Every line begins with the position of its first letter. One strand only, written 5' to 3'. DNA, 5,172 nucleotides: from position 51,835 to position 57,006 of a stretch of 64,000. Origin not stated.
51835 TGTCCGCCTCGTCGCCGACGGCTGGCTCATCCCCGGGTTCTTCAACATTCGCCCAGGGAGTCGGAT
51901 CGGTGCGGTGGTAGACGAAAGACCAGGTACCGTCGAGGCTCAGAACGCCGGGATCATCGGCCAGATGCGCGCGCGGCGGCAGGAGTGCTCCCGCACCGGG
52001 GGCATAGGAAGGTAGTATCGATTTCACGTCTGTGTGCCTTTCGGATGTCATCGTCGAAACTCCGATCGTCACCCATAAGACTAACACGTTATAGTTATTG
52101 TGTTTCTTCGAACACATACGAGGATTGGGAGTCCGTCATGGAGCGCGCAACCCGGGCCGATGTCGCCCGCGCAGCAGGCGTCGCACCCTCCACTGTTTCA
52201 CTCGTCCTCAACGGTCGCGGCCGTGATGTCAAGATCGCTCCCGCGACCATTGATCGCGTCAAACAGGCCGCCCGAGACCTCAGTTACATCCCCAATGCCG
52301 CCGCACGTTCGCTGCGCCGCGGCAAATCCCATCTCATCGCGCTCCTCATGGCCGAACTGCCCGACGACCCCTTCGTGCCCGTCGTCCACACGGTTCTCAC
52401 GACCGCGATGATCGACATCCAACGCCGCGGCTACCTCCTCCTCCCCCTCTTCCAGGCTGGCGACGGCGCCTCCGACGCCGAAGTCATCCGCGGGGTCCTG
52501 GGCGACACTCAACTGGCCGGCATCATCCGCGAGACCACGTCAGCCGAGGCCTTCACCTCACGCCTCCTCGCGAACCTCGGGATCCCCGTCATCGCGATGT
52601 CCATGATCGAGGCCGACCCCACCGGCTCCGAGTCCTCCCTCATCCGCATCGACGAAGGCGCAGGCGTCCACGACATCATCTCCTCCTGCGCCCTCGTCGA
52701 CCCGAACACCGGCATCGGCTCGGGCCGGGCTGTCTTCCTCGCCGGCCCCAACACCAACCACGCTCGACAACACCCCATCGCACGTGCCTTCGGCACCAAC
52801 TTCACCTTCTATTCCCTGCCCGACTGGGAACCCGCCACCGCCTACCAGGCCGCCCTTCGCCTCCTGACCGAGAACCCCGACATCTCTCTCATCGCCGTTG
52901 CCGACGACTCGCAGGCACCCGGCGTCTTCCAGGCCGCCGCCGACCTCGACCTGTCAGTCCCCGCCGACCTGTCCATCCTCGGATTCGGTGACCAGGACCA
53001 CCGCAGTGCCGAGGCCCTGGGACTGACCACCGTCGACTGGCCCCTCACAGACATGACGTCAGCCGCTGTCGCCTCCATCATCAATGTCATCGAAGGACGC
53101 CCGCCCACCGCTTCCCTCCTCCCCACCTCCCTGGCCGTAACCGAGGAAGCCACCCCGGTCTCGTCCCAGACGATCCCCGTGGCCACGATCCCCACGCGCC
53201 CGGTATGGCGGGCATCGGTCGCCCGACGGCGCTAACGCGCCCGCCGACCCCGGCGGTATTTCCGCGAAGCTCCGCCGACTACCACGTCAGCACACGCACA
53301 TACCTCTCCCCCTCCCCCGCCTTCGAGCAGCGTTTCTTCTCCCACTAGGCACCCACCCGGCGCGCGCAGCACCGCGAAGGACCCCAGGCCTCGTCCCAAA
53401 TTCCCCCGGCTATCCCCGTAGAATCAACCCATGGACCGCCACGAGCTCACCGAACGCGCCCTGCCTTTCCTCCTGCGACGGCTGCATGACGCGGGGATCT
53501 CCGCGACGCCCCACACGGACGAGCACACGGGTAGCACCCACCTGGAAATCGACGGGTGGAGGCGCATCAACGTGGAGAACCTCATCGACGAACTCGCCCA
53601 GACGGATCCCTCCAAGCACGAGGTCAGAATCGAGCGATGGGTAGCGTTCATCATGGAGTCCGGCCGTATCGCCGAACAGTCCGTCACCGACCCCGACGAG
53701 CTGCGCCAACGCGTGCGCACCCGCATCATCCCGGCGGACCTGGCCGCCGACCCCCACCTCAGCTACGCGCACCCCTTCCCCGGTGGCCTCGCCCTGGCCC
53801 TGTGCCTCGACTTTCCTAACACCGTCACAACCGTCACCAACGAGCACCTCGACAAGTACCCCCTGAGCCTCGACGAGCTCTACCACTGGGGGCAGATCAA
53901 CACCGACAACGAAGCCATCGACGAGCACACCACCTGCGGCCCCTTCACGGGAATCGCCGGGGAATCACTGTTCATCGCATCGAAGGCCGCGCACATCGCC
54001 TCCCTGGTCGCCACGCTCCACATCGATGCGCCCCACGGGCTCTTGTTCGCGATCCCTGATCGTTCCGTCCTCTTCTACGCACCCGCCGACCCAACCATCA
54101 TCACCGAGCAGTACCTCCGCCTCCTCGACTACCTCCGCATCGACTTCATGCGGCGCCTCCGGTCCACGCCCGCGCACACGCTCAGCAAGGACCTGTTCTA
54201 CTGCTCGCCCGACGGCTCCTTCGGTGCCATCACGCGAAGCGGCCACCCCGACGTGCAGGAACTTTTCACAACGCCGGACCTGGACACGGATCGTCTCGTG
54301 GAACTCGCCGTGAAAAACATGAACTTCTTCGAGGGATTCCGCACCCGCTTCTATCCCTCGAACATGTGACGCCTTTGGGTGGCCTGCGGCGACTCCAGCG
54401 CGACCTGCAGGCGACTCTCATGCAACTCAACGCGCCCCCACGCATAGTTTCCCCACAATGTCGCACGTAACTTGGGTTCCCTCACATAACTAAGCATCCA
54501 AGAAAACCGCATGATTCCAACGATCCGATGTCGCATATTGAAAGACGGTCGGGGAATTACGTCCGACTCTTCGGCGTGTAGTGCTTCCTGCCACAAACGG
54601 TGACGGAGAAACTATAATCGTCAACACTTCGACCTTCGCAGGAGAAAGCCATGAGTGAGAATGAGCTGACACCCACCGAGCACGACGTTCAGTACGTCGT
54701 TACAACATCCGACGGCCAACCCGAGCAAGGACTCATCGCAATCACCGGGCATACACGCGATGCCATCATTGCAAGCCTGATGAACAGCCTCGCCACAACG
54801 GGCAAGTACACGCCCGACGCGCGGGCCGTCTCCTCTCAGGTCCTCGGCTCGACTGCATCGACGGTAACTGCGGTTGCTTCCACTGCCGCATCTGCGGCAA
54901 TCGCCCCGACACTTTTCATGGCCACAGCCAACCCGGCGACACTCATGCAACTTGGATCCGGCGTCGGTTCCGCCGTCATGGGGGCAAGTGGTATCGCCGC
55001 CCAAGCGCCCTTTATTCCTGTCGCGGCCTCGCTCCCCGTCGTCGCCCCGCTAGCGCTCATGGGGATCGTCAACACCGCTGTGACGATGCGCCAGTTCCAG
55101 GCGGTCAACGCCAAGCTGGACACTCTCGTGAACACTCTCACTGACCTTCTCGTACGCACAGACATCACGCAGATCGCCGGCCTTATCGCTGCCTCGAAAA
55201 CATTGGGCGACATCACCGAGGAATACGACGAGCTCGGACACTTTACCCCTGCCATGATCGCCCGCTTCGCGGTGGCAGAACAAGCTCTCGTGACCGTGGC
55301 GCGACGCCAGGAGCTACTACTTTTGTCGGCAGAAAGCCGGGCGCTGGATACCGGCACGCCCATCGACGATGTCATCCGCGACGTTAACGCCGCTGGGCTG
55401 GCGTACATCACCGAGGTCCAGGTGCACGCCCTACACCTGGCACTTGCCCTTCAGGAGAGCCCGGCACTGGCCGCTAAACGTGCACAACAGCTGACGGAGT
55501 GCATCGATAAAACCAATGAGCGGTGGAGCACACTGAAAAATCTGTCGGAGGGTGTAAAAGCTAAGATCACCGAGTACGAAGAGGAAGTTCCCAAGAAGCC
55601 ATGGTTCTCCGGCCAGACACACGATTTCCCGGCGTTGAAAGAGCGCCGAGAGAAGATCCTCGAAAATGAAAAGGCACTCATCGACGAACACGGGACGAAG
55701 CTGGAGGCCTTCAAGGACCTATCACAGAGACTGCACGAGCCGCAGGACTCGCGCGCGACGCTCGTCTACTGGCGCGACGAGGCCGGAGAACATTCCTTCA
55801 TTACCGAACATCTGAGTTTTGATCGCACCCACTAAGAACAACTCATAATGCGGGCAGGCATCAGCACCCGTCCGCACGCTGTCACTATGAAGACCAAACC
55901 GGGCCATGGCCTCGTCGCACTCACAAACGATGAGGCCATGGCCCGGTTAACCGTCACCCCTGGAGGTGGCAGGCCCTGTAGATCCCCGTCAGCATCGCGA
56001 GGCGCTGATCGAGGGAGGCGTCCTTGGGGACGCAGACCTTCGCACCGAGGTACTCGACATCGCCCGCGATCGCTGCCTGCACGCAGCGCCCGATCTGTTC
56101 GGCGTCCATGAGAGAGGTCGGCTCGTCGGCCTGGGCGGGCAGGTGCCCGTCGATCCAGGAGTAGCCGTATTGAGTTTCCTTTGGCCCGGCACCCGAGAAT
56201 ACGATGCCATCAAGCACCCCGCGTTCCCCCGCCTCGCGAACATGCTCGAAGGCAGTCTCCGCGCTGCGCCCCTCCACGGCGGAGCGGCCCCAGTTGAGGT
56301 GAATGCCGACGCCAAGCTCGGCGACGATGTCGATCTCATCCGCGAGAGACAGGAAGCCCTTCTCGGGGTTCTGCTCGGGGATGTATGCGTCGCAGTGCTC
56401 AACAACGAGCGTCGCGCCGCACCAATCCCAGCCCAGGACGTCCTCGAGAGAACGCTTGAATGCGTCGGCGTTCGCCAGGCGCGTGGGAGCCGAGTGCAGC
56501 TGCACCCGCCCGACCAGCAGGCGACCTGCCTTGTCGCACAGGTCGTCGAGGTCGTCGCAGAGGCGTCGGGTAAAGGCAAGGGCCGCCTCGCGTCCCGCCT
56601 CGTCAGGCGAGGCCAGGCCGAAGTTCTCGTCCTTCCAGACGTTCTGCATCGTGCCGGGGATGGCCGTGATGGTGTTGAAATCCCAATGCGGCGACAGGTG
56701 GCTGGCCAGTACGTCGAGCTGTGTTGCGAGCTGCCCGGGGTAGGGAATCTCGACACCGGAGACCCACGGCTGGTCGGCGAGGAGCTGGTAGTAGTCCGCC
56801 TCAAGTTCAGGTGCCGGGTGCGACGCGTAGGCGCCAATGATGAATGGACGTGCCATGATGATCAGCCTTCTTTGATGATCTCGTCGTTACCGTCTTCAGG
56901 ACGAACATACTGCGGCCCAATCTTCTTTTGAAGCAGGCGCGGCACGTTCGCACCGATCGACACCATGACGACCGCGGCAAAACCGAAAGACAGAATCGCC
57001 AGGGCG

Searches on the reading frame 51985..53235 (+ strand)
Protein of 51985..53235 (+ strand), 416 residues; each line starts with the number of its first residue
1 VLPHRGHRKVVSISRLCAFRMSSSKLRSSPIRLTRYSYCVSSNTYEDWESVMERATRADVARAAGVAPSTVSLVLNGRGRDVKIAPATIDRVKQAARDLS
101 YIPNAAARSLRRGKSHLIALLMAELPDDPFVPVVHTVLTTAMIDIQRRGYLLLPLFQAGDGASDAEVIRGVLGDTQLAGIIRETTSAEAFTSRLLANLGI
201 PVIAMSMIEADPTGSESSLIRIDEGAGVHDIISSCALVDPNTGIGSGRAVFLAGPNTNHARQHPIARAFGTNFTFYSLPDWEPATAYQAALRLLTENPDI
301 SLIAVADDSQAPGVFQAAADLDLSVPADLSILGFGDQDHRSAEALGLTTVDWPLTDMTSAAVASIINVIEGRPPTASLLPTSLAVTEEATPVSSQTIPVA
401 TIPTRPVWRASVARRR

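Call 58: search_protein_families(library=pfam, proteins=[window:51985-53235:+], max_evalue=0.00001)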
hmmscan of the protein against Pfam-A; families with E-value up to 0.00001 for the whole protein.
window:51985-53235:+ (416 aa): 2 families
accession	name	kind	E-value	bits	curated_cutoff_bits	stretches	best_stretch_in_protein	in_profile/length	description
PF13377.12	Peripla_BP_3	-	9.8e-13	49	26.5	1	286-383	59-161/167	Periplasmic binding protein-like domain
PF00356.27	LacI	-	1.7e-12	47.3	27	1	59-104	4-46/46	Bacterial regulatory proteins, lacI family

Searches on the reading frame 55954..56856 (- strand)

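Call 58: search_protein_families(library=pfam, proteins=[window:55954-56856:-], max_evalue=0.00001)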
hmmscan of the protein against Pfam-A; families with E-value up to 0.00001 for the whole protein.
window:55954-56856:- (300 aa): 1 family
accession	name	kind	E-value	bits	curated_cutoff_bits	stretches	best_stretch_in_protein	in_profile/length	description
PF16154.11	DUF4862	-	1.7e-102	343.2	25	1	6-288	1-291/291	Domain of unknown function (DUF4862)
